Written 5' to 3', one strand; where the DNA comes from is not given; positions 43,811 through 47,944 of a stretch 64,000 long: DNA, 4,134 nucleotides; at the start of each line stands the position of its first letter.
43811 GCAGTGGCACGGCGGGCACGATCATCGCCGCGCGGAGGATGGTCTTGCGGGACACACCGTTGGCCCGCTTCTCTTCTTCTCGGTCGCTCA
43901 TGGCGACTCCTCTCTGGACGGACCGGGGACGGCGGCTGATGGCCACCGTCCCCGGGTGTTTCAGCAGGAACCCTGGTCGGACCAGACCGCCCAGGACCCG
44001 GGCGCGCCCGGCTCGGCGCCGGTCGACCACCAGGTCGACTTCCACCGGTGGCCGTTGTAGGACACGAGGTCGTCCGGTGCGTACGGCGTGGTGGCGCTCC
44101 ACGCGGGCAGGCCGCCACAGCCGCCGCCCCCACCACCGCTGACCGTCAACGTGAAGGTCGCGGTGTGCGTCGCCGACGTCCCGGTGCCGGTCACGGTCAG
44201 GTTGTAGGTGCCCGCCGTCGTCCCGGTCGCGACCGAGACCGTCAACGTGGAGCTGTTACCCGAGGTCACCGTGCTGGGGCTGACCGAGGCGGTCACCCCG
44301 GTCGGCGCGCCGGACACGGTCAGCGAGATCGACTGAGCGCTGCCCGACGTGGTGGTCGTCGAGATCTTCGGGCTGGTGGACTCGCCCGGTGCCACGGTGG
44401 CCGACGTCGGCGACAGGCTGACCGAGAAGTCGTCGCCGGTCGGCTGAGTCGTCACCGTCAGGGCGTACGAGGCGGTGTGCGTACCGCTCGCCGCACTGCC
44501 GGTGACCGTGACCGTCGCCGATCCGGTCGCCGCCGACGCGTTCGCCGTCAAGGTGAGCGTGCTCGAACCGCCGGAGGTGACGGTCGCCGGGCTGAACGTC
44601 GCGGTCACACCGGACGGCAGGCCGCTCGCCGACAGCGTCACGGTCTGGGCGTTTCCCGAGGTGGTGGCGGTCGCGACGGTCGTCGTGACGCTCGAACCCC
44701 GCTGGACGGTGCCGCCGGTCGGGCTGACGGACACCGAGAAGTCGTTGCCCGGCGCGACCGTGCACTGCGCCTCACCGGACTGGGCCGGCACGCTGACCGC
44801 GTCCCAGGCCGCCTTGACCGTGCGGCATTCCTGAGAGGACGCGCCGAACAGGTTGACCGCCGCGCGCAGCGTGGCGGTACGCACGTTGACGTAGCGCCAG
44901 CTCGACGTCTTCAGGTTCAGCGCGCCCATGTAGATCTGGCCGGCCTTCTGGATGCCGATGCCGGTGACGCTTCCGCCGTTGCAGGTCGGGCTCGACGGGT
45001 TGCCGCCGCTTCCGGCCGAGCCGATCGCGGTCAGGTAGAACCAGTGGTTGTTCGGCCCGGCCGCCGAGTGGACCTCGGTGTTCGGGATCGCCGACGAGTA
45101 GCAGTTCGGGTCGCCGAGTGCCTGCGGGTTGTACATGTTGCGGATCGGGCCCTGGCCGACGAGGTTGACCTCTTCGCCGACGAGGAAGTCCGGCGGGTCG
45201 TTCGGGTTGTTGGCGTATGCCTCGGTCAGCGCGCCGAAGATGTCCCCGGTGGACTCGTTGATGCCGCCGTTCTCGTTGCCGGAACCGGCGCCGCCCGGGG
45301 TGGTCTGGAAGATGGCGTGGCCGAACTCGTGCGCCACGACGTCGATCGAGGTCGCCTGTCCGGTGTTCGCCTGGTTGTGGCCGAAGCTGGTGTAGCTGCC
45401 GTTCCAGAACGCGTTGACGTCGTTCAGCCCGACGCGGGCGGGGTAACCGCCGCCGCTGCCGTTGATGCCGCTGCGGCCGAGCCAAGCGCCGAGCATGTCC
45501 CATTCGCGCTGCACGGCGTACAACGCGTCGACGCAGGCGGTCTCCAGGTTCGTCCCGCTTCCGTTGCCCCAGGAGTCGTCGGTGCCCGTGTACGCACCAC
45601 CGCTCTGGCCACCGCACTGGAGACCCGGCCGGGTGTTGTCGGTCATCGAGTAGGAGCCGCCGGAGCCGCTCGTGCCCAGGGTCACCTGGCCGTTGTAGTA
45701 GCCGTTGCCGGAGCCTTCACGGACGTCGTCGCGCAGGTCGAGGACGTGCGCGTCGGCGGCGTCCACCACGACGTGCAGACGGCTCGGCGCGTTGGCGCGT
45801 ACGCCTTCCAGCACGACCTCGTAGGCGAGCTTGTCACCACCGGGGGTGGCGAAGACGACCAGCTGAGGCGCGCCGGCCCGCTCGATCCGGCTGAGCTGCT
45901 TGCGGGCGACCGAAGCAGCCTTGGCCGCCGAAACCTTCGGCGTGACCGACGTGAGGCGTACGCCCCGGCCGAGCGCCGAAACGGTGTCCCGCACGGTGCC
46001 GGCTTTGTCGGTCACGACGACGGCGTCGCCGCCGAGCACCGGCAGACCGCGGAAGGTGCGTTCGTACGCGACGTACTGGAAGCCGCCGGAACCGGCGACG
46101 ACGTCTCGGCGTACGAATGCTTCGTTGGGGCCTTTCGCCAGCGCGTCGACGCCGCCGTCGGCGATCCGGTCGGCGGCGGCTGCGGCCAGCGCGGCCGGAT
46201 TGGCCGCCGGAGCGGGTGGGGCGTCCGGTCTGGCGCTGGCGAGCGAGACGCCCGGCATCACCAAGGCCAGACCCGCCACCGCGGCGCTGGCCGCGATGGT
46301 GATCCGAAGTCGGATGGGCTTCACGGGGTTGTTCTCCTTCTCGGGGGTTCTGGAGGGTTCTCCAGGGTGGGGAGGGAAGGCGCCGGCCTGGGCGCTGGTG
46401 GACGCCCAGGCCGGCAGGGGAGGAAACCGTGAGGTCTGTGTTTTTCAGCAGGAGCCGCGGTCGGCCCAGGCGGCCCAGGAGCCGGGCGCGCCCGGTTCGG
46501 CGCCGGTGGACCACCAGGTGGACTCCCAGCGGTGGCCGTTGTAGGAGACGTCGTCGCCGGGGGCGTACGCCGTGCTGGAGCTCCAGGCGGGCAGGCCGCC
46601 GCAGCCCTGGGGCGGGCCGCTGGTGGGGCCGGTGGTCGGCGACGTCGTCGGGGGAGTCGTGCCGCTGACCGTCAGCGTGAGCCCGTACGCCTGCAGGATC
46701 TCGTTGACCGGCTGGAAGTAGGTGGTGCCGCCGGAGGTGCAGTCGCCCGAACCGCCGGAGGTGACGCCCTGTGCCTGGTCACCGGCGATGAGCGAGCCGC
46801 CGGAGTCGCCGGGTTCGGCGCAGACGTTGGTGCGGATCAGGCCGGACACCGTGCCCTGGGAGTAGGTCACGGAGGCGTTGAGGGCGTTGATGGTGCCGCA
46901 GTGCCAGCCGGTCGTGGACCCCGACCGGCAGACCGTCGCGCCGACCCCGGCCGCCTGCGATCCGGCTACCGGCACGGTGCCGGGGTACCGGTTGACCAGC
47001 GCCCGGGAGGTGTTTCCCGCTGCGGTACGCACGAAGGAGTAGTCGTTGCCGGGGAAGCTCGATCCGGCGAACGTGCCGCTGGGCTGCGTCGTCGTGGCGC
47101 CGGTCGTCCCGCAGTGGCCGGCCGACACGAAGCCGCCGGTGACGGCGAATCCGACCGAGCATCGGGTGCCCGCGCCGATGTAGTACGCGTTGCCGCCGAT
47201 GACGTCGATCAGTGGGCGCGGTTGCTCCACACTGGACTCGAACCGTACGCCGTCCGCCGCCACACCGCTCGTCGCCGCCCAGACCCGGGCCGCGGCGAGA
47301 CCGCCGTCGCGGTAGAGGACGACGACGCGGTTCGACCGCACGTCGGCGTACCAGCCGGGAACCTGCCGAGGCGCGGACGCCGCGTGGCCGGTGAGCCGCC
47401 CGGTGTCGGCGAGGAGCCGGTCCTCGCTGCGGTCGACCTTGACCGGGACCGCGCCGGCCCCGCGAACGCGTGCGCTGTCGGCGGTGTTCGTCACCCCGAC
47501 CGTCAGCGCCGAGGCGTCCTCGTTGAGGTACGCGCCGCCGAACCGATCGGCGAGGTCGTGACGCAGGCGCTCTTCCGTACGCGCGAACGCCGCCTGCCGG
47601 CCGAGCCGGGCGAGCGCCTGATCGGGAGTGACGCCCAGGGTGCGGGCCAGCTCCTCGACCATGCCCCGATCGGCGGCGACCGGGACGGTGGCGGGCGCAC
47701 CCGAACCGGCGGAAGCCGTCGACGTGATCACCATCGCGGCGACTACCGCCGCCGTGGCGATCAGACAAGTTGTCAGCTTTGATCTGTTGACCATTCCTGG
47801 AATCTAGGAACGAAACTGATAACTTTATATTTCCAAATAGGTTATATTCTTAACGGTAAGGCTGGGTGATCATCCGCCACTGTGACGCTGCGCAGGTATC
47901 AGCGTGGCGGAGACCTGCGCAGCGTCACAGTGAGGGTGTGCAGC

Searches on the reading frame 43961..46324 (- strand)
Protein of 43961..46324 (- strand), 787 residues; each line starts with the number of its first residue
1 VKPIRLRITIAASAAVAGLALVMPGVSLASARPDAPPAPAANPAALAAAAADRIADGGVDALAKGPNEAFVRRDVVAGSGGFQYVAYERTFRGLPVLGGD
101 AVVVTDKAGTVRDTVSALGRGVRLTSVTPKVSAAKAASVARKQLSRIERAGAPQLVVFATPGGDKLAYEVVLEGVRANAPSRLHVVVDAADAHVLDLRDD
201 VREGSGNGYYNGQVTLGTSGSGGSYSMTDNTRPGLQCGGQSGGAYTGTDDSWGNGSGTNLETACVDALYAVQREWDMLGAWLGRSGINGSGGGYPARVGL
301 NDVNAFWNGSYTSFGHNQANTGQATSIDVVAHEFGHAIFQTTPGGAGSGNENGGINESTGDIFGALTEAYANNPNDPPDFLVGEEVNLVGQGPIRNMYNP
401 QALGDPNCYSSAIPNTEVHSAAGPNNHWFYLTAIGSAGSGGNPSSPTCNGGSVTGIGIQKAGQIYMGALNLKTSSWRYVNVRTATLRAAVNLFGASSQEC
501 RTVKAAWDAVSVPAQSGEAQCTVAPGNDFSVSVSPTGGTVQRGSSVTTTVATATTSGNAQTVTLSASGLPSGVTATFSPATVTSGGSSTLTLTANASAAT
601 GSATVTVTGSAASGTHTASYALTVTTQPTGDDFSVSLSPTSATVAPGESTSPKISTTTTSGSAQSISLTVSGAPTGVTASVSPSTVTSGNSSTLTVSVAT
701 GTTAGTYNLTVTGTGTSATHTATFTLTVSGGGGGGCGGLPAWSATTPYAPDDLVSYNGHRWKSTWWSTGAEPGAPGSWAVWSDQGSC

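Call 11: search_protein_families(library=pfam, proteins=[window:43961-46324:-], max_evalue=0.001)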
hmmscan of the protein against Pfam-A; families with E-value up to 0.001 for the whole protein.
window:43961-46324:- (787 aa): 4 families
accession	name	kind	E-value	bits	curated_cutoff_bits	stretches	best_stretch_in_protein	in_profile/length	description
PF02868.21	Peptidase_M4_C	-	2.1e-32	112.8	24.4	1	350-512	7-165/165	Thermolysin metallopeptidase, alpha-helical domain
PF01447.24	Peptidase_M4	-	3.1e-31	109.2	22.4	1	204-340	2-145/145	Thermolysin metallopeptidase, catalytic domain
PF07504.19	FTP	-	4.3e-08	33.3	21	1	71-112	4-45/51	Fungalysin/Thermolysin Propeptide Motif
PF02839.19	CBM_5_12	-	2.7e-06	27.7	26.2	1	741-781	1-43/44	Carbohydrate-binding module family 5/12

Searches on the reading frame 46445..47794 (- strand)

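Call 11: search_protein_families(library=pfam, proteins=[window:46445-47794:-], max_evalue=0.001)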
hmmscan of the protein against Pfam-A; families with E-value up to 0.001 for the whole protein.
window:46445-47794:- (449 aa): 2 families
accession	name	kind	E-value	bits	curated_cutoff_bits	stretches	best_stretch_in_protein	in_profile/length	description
PF02983.19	Pro_Al_protease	-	6e-10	39.5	23.4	1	125-179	4-58/59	Alpha-lytic protease prodomain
PF02839.19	CBM_5_12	-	1.6e-06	28.4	26.2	1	403-441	1-41/44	Carbohydrate-binding module family 5/12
